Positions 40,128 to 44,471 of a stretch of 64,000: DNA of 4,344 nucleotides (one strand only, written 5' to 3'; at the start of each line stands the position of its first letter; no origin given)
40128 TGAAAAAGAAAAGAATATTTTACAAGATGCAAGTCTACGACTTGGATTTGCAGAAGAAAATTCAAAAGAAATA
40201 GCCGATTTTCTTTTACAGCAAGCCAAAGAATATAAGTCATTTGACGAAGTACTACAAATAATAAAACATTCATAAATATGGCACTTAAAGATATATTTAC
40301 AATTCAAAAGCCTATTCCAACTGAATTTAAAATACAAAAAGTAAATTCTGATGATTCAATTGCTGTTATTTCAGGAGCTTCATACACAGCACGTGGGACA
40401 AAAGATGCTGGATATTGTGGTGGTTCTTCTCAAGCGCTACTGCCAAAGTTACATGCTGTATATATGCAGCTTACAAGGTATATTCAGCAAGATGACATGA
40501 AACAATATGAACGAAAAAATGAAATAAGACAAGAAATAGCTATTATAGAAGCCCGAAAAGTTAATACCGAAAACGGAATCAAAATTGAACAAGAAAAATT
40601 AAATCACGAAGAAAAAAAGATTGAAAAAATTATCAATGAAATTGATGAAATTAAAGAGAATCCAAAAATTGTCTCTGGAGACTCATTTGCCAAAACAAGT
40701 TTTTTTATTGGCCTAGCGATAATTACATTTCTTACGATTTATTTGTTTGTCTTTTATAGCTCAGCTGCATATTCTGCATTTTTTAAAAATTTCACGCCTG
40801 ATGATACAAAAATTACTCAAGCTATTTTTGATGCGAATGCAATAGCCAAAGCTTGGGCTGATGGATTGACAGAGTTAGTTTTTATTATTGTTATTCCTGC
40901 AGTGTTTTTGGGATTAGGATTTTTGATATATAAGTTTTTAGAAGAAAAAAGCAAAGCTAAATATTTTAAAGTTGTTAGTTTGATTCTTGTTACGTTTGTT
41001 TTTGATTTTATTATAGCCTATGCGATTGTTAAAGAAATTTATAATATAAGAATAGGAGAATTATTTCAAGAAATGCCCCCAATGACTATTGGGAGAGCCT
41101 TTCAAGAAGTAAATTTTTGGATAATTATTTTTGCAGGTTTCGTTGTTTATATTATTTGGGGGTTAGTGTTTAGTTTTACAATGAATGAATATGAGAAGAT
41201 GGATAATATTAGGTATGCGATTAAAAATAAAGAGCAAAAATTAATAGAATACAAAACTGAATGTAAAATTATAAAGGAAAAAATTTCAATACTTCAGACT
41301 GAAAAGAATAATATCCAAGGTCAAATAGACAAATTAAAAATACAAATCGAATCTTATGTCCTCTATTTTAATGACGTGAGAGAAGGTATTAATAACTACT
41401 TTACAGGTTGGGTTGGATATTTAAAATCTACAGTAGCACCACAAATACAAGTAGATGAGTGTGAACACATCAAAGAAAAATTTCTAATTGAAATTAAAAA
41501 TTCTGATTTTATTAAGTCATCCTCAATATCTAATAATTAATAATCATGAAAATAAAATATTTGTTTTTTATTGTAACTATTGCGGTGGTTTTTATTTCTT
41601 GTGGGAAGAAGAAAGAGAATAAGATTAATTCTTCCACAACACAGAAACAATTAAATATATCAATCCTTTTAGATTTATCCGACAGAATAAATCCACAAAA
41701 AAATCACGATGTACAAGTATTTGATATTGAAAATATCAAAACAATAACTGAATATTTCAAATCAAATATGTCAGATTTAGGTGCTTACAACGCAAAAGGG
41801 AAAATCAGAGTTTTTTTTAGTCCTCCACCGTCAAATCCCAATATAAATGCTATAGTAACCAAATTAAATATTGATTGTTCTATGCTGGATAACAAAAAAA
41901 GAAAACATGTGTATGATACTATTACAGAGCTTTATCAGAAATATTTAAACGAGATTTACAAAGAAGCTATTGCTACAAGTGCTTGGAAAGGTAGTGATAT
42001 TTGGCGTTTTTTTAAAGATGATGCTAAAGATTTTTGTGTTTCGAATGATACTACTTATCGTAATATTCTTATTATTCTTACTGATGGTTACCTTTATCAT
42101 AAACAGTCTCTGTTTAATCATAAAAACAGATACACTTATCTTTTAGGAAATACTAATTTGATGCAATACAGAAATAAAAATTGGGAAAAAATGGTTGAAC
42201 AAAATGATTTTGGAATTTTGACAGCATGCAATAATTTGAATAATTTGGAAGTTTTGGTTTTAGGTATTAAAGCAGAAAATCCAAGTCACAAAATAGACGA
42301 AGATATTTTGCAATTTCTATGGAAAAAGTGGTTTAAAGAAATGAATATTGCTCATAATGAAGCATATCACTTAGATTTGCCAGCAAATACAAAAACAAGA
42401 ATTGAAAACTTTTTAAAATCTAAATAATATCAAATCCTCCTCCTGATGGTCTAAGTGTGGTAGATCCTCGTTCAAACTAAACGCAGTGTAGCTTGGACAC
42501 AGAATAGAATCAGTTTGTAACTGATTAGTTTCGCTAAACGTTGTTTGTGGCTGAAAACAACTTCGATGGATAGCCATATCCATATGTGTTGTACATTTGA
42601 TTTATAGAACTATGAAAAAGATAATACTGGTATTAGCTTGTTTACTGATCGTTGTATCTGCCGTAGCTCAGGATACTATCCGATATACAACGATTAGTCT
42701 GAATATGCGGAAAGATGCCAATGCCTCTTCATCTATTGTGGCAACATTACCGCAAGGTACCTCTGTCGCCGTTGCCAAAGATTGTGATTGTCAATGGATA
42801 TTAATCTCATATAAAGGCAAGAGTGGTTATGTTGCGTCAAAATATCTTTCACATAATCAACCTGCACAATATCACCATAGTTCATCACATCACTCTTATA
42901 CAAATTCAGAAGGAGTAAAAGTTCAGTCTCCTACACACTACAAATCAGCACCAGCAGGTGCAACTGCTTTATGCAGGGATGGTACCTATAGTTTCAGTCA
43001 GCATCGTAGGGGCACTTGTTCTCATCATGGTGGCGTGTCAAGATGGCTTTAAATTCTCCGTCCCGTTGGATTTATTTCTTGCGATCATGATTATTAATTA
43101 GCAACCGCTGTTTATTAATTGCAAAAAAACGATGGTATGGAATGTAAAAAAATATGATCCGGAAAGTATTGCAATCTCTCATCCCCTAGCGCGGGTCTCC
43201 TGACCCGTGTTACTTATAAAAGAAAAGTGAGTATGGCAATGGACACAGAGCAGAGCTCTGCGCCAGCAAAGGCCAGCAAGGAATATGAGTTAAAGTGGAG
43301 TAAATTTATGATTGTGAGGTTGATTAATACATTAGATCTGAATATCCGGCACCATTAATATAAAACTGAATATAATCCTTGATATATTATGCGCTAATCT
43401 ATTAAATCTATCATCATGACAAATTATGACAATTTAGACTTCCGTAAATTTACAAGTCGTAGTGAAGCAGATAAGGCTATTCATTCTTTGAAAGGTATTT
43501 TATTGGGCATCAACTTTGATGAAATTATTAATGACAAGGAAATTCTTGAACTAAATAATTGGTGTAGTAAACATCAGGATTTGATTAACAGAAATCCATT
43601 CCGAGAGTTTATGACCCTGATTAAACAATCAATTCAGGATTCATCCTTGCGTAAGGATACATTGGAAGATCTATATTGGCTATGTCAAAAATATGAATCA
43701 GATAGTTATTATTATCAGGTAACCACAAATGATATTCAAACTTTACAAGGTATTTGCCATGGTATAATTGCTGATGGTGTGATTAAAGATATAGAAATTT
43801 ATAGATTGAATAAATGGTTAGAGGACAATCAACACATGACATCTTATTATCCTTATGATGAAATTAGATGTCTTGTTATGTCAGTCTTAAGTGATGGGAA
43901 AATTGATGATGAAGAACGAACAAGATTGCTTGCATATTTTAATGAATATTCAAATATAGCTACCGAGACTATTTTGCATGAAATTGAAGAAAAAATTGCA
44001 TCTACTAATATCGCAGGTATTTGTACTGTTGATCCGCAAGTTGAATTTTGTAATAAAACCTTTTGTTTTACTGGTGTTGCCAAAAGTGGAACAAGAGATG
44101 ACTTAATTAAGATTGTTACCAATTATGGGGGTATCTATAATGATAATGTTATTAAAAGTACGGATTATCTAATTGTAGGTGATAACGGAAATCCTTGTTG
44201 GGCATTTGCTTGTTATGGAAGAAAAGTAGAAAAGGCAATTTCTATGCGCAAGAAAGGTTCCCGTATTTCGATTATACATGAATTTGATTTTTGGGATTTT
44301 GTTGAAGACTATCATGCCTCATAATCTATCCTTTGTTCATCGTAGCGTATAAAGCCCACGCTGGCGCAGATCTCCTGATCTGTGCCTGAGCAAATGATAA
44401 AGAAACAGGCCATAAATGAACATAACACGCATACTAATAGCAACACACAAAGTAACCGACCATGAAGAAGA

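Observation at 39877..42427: AT-rich three-gene operon (TerB-like protein, 4-TM coiled-coil protein, vWA-like lipoprotein): candidate uncharacterised membrane stress or defence module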

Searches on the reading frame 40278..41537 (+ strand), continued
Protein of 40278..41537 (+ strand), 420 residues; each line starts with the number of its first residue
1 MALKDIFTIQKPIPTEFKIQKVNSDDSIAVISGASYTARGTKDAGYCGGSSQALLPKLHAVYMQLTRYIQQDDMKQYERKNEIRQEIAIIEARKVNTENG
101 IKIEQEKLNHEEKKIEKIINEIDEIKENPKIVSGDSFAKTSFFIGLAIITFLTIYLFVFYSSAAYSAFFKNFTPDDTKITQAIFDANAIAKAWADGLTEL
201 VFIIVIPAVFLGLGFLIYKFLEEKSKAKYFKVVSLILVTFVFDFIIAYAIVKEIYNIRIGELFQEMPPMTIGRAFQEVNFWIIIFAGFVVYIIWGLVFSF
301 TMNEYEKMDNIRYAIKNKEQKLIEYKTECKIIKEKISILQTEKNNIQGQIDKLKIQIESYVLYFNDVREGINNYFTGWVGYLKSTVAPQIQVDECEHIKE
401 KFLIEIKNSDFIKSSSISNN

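Call 94: fold_search(model_id=the predicted structure, library=viral)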
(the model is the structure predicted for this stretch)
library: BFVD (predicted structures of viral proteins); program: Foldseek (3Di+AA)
matches with E <= 10: 322; with E <= 0.001: 0
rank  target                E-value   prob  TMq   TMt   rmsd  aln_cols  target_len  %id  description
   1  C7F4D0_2              3.4e-03  0.98  0.20  0.07  30.5       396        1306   11  (no name in the UniProt tables at hand)
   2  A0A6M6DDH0            4.7e-03  0.98  0.21  0.12  33.4       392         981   10  (no name in the UniProt tables at hand)
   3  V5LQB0                1.9e-02  0.75  0.17  0.10  40.5       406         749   13  (no name in the UniProt tables at hand)
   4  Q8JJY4                2.6e-02  0.69  0.21  0.14  48.1       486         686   12  Putative myosine-like protein [Spodoptera frugiperda ascovirus 1a]
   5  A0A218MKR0            2.7e-02  0.28  0.12  0.08  32.2       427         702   14  Putative recombination nuclease [uncultured virus]
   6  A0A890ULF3            3.5e-02  0.75  0.18  0.20  23.6       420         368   11  (no name in the UniProt tables at hand)
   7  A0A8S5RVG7            3.5e-02  0.69  0.18  0.11  45.1       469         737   13  STRUCTURAL MAINTENANCE OF CHROMOSOMES PROTEIN [Siphoviridae sp. ctHip2]
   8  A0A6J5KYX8            3.5e-02  0.21  0.11  0.07  53.0       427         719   15  Uncharacterized protein [uncultured Caudovirales phage]
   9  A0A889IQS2            3.7e-02  0.18  0.11  0.07  47.2       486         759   12  (no name in the UniProt tables at hand)
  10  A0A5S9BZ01            3.9e-02  0.35  0.16  0.06  44.1       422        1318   13  DNA repair exonuclease [Tenacibaculum phage PTm1]
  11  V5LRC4                5.5e-02  0.75  0.20  0.20  35.9       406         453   14  (no name in the UniProt tables at hand)
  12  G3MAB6                5.5e-02  0.57  0.18  0.12  33.9       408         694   13  Gp375 [Bacillus phage G]
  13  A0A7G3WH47            5.8e-02  0.66  0.20  0.20  26.6       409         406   11  Uncharacterized protein [Arthronema virus TR020]
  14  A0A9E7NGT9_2          6.9e-02  0.35  0.15  0.07  28.2       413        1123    9  (no name in the UniProt tables at hand)
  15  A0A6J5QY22            6.9e-02  0.25  0.13  0.11  27.8       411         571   11  DNA transfer protein [uncultured Caudovirales phage]
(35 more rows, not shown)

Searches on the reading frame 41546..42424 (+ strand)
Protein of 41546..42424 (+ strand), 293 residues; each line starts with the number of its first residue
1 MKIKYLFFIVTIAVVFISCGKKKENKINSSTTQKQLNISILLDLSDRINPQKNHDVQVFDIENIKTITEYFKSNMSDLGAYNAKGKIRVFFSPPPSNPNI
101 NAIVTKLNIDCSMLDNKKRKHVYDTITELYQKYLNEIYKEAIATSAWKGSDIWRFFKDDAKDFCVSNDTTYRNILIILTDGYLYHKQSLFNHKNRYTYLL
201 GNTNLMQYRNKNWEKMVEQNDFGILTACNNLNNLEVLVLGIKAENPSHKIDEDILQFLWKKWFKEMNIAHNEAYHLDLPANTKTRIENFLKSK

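Call 3: search_protein_families(library=pfam, proteins=[window:41546-42424:+], max_evalue=1)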
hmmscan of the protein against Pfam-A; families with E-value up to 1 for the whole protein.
window:41546-42424:+ (293 aa): 1 family
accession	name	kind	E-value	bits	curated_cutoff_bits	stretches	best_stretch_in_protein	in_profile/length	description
PF14769.11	CLAMP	-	0.29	12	22.7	1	51-74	56-79/99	Flagellar C1a complex subunit C1a-32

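Call 4: search_protein_families(library=padloc, proteins=[window:41546-42424:+], max_evalue=1)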
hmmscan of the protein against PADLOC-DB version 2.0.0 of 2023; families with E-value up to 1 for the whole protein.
window:41546-42424:+ (293 aa): 0 families

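Call 5: search_protein_families(library=ncbifam, proteins=[window:41546-42424:+], max_evalue=1)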
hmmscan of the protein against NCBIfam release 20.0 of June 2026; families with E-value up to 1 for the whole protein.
window:41546-42424:+ (293 aa): 3 families
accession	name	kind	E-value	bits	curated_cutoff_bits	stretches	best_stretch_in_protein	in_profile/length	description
NF041193.1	lipo_SP0191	subfamily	0.0087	16.1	75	1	4-36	3-35/190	SP0191 family lipoprotein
NF045627.1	HxpDPsynsmall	equivalog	0.016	15.3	200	1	184-260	54-131/143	hexaprenyl-diphosphate synthase small subunit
NF050142.1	PG1828_fam_lipo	equivalog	0.026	15.2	50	1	1-30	1-32/59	PG1828 family lipoprotein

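Call 7: find_homologous_proteins(query=window:41546-42424:+)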
Query window:41546-42424:+ (293 aa): 1420 proteins with E <= 0.001 among 2293 candidates; the best 120 are listed.
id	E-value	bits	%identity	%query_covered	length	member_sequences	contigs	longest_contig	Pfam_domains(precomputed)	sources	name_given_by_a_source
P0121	9.9e-194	660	100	100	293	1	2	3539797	-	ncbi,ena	-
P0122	5.4e-145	500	77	99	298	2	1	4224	-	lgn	-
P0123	2.3e-140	485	78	92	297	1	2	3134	-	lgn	-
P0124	3.2e-133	461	71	98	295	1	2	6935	-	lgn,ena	-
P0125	1.6e-132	459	72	99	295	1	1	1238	-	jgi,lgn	-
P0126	4.1e-131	455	70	98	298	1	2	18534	-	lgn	-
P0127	2.8e-130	452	68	99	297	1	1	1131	-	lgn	-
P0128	6.0e-130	451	69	99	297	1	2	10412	-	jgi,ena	-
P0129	4.1e-129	448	70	98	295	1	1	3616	-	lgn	-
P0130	1.3e-128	446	70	98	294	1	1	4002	-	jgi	jgi:hypothetical protein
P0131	4.5e-127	441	70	99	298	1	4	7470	-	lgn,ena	-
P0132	9.1e-127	440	69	98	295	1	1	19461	-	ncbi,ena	-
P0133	1.6e-126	439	67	98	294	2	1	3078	-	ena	-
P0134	2.5e-126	439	69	98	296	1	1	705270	-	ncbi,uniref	ncbi:hypothetical protein ACE1ET_04490 [Saccharicrinis sp. FJH62]|uniref:hypothetical protein n=1 Ta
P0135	2.6e-126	439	68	99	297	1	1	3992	-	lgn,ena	-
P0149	5.8e-122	425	71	88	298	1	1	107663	-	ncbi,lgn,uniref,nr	ncbi:hypothetical protein SAMN05444280_1182 [Tangfeifania diversioriginum]|uniref:VWFA domain-contai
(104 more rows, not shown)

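Call 16: search_solved_structures(query=A1, max_evalue=10, show_alignments=2)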
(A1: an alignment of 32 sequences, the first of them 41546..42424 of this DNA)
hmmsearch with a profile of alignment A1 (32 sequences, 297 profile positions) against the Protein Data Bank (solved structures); distinct sequences matched with E-value up to 10: 0.

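Call 23: predict_structure(alignment_id=A1)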
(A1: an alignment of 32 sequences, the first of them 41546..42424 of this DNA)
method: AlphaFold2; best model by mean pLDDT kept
length: 293 residues; sequences in the alignment: 32
mean_pLDDT: 87.2   pTM: 0.84
mean pLDDT of the five models: 87.2, 85.6, 85.0, 79.6, 71.8
residues with pLDDT >= 90: 203; 70-90: 56; 50-70: 6; < 50: 28
segments of 3 or more residues with pLDDT < 50: 4-6, 11-31
pLDDT, mean of each block of 10 residues (from residue 1): 46 35 36 86 90 91 97 88 91 91 94 89 92 96 83 95 92 96 91 95 92 95 95 97 92 97 98 95 97 82
secondary structure, 60 per line:
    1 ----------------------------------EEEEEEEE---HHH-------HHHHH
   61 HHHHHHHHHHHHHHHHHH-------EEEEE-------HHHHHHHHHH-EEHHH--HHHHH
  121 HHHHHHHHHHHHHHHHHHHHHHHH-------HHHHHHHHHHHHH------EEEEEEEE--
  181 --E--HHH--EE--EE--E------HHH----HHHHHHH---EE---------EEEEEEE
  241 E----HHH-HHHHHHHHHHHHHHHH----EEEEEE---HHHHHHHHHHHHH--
elements in order: E35-42 H56-78 E86-90 H98-107 H116-144 H152-164 E171-178 H213-219 E234-241 H250-265 E270-275 H279-291

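Call 27: fold_search(model_id=the predicted structure, library=pdb)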
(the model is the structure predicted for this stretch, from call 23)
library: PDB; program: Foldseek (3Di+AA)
matches with E <= 10: 340; with E <= 0.001: 3
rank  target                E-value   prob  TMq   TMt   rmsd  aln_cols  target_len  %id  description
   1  3hs0_D                1.7e-04  1.00  0.35  0.18  10.6       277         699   14  Cobra Venom Factor (CVF) in complex with human factor B (released 2009-07-07)
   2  6m3y                  5.1e-04  1.00  0.40  0.17   9.1       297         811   10  Crystal structure of pilus adhesin, SpaC from Lactobacillus rhamnosus GG - open conformation (released 2020-07-29)
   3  6m48_B                9.3e-04  1.00  0.41  0.18   8.9       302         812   10  Crystal structure of pilus adhesin, SpaC from Lactobacillus rhamnosus GG - P21212 form (released 2020-07-29)
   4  3hrz_D                1.3e-03  0.97  0.32  0.16   9.8       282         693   13  Cobra Venom Factor (CVF) in complex with human factor B (released 2009-07-07)
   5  3nif_D                1.6e-03  0.97  0.37  0.25  11.0       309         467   11  The Closed Headpiece of Integrin IIb 3 and its Complex with an IIb 3 -Specific Antagonist That Does Not Induce Opening (released 2010-12-22)
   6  6m48_A                1.9e-03  0.98  0.39  0.17   9.5       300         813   11  Crystal structure of pilus adhesin, SpaC from Lactobacillus rhamnosus GG - P21212 form (released 2020-07-29)
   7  7a6o_A                3.2e-03  0.98  0.35  0.46  10.5       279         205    9  Crystal Structure of the Complex of the Recombinant Von Willebrand Factor AIM-A1 domain and VHH81 at 2.1 Angstrom reso (released 2021-03-03)
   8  9p6s_B                4.6e-03  0.90  0.34  0.25  11.0       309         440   10  Cryo-EM structure of human integrin alpha5beta1 in complex with fibronectin (FN 7-10) (released 2026-03-25)
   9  1rtk                  5.2e-03  0.91  0.29  0.19   9.3       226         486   15  Crystal Structure Analysis of the Bb segment of Factor B complexed with 4-guanidinobenzoic acid (released 2004-12-14)
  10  9qpy_E                5.5e-03  0.85  0.31  0.21   9.7       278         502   12  Structure of the Complement classical and lectin pathway C3 convertase (released 2025-12-24)
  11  4g1e_B                5.5e-03  0.82  0.33  0.16  11.5       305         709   13  Crystal structure of integrin alpha V beta 3 with coil-coiled tag. (released 2012-12-12)
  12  7zs9_4                7.0e-03  0.91  0.36  0.35   9.7       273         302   12  Yeast RNA polymerase II transcription pre-initiation complex with the +1 nucleosome (complex A) (released 2022-11-16)
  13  7zsb_4                7.9e-03  0.90  0.36  0.35   9.8       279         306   12  Yeast RNA polymerase II transcription pre-initiation complex with the +1 nucleosome and NTP, complex C (released 2022-11-16)
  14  7zwh_G                8.4e-03  0.93  0.34  0.45   9.2       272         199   10  VWF Tubules of D1D2 and D'D3A1 domains (released 2022-07-13)
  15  4cnb_A                8.9e-03  0.92  0.34  0.28   9.0       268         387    7  Structure of proximal thread matrix protein 1 (PTMP1) from the mussel byssus - Crystal form 2 (released 2014-03-12)
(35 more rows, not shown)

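Call 89: search_protein_families(library=phrogs, proteins=[window:41546-42424:+], max_evalue=0.01)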
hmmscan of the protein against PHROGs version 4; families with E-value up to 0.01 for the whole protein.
window:41546-42424:+ (293 aa): 0 families

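Call 101: search_protein_families(library=pfam, alignment_id=A1, max_evalue=1)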
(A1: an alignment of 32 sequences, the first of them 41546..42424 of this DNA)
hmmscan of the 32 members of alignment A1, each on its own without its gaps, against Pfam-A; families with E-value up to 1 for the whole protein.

A. member 1, window:41546-42424:+ (293 aa): 1 family
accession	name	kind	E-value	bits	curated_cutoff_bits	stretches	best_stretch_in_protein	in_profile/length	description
PF14769.11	CLAMP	-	0.29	12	22.7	1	51-74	56-79/99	Flagellar C1a complex subunit C1a-32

B. families by the number of members that match (of 32 scanned): 28 families (the first 25 are shown)
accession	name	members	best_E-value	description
PF09888.14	DUF2115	6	0.028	Uncharacterized protein conserved in archaea (DUF2115)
PF10264.15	Stork_head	5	0.053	Winged helix Storkhead-box1 domain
PF08139.17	LPAM_1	4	0.019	Prokaryotic membrane lipoprotein lipid attachment site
PF05042.19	Caleosin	3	0.059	Caleosin related protein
PF17127.10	DUF5106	2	0.068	Domain of unknown function (DUF5106)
PF13627.12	LptM_cons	2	0.33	LPS-assembly lipoprotein LptM, conserved region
PF06589.16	CRA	1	0.013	Circumsporozoite-related antigen (CRA)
PF13499.12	EF-hand_7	1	0.039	EF-hand domain pair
PF12799.13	LRR_4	1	0.041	Leucine Rich repeats (2 copies)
PF04099.18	Sybindin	1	0.046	Sybindin-like family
PF20074.4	DUF6470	1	0.048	Family of unknown function (DUF6470)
PF12645.13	HTH_16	1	0.064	Helix-turn-helix domain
PF03602.21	Cons_hypoth95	1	0.067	Conserved hypothetical protein 95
PF15906.11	zf-NOSIP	1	0.068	Zinc-finger of nitric oxide synthase-interacting protein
PF21409.3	Ski2_beta-barrel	1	0.075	Ski2, beta-barrel domain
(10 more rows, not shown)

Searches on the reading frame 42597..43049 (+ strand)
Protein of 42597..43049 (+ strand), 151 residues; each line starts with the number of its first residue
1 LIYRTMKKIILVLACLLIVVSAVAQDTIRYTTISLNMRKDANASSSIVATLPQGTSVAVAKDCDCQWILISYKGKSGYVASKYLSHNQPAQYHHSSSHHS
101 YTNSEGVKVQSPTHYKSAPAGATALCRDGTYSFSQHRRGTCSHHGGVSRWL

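Call 3: search_protein_families(library=pfam, proteins=[window:42597-43049:+], max_evalue=1)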
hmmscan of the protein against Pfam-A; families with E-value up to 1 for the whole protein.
window:42597-43049:+ (151 aa): 4 families
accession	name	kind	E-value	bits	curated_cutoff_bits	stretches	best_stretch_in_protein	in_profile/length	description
PF12587.13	DUF3761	-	1.1e-24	87.1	29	1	89-150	20-81/82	Protein of unknown function (DUF3761)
PF08239.17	SH3_3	-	5e-12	46.2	27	1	34-85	2-54/54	Bacterial SH3 domain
PF06347.19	SH3_4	-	1.4e-05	25.2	24.1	1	35-85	5-55/56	Bacterial SH3 domain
PF03615.21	GCM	-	0.025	15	25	1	53-109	79-134/140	GCM motif protein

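Call 4: search_protein_families(library=padloc, proteins=[window:42597-43049:+], max_evalue=1)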
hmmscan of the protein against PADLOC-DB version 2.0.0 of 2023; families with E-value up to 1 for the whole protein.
window:42597-43049:+ (151 aa): 0 families

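Call 5: search_protein_families(library=ncbifam, proteins=[window:42597-43049:+], max_evalue=1)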
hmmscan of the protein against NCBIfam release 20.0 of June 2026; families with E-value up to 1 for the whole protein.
window:42597-43049:+ (151 aa): 8 families
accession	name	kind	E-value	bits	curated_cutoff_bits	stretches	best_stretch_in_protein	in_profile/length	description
NF040670.1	wall_bind_EntA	exception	1.5e-07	31.2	560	1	19-121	75-177/291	cell wall-binding protein EntA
TIGR04211.1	SH3_and_anchor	equivalog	3.3e-07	30.1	65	1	33-92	6-66/198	TIGR04211 family SH3 domain-containing protein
NF040677.1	wall_bind_EntC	exception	7e-07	28.4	770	1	23-92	81-150/422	cell wall-binding protein EntC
NF040676.1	wall_bind_EntB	exception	1e-06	27.6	780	1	18-92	75-149/490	cell wall-binding protein EntB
NF010495.0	PRK13914.1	equivalog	5.1e-06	25.7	647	1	31-88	85-143/481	invasion associated endopeptidase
NF040675.1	wall_bind_EntD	exception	8.5e-06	25.2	590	1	20-90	76-147/310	cell wall-binding protein EntD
NF040678.1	EntFM_CwpFM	equivalog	1.2e-05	24.5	720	1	22-115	126-218/430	enterotoxin EntFM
TIGR03900.1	prc_long_Delta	hypoth_equivalog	0.099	10.5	660.95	1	24-94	789-859/973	MXAN_5808 family serine peptidase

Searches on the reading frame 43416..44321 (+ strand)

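Call 3: search_protein_families(library=pfam, proteins=[window:43416-44321:+], max_evalue=1)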
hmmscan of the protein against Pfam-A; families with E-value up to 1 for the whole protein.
window:43416-44321:+ (302 aa): 4 families
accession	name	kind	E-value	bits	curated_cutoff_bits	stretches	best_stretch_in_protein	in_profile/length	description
PF00533.33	BRCT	-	2.5e-08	34.5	21.3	1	213-266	8-52/78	BRCA1 C Terminus (BRCT) domain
PF12738.14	PTCB-BRCT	-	0.00099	19.5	22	1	216-258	3-44/63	twin BRCT domain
PF04391.17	DUF533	-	0.0097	15.9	29.6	1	150-199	74-125/178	Protein of unknown function (DUF533)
PF16589.12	BRCT_2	-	0.047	14.4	27.3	1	211-264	3-56/86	BRCT domain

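Call 4: search_protein_families(library=padloc, proteins=[window:43416-44321:+], max_evalue=1)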
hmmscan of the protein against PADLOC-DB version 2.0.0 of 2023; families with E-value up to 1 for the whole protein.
window:43416-44321:+ (302 aa): 0 families

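Call 5: search_protein_families(library=ncbifam, proteins=[window:43416-44321:+], max_evalue=1)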
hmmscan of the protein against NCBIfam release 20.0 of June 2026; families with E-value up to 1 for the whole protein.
window:43416-44321:+ (302 aa): 9 families
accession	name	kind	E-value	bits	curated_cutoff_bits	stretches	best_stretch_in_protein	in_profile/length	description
NF004844.0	PRK06195.1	equivalog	1.3e-08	34.6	373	1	197-296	219-306/309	DNA polymerase III subunit epsilon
TIGR00575.1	dnlj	equivalog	6.7e-08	31.4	444.45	1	168-258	543-632/652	NAD-dependent DNA ligase LigA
NF010930.0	PRK14350.1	equivalog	3.4e-06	25.7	652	1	174-277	560-651/669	NAD-dependent DNA ligase LigA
NF010931.0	PRK14351.1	equivalog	0.00054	18.6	1051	1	211-257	610-656/692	NAD-dependent DNA ligase LigA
NF005932.1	PRK07956.1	equivalog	0.00067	18.3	369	1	170-257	553-639/664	NAD-dependent DNA ligase LigA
NF041471.1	phage_reg_YmfL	equivalog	0.034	13.9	90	1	153-185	103-135/143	YmfL family putative regulatory protein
NF040783.1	DVU0150_fam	equivalog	0.083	13.3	70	1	86-128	47-89/99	DVU0150 family protein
NF005230.0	PRK06731.1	equivalog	0.11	11.7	553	1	164-246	149-228/281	flagellar biosynthesis regulator FlhF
NF041401.1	XopAF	subfamily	0.19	11.7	200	1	249-290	70-111/205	XopAF/AvrXv3 family type III secretion system effector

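Call 89: search_protein_families(library=phrogs, proteins=[window:43416-44321:+], max_evalue=0.01)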
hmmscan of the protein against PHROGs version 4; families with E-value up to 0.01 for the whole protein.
window:43416-44321:+ (302 aa): 5 families
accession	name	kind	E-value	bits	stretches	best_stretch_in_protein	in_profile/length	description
phrog_3989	-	unknown function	3.1e-80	270.6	1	10-298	6-294/296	-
phrog_2561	-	DNA, RNA and nucleotide metabolism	5.3e-10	40.8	1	172-297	50-161/167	DNA ligase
phrog_3869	-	DNA, RNA and nucleotide metabolism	7e-06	25.8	1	170-259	545-629/656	NAD-dependent DNA ligase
phrog_3498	-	DNA, RNA and nucleotide metabolism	1.2e-05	26.2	1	158-257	127-225/256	NAD-dependent DNA ligase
phrog_6499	-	transcription regulation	0.0042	17.5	0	20-56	105-141/157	transcriptional regulator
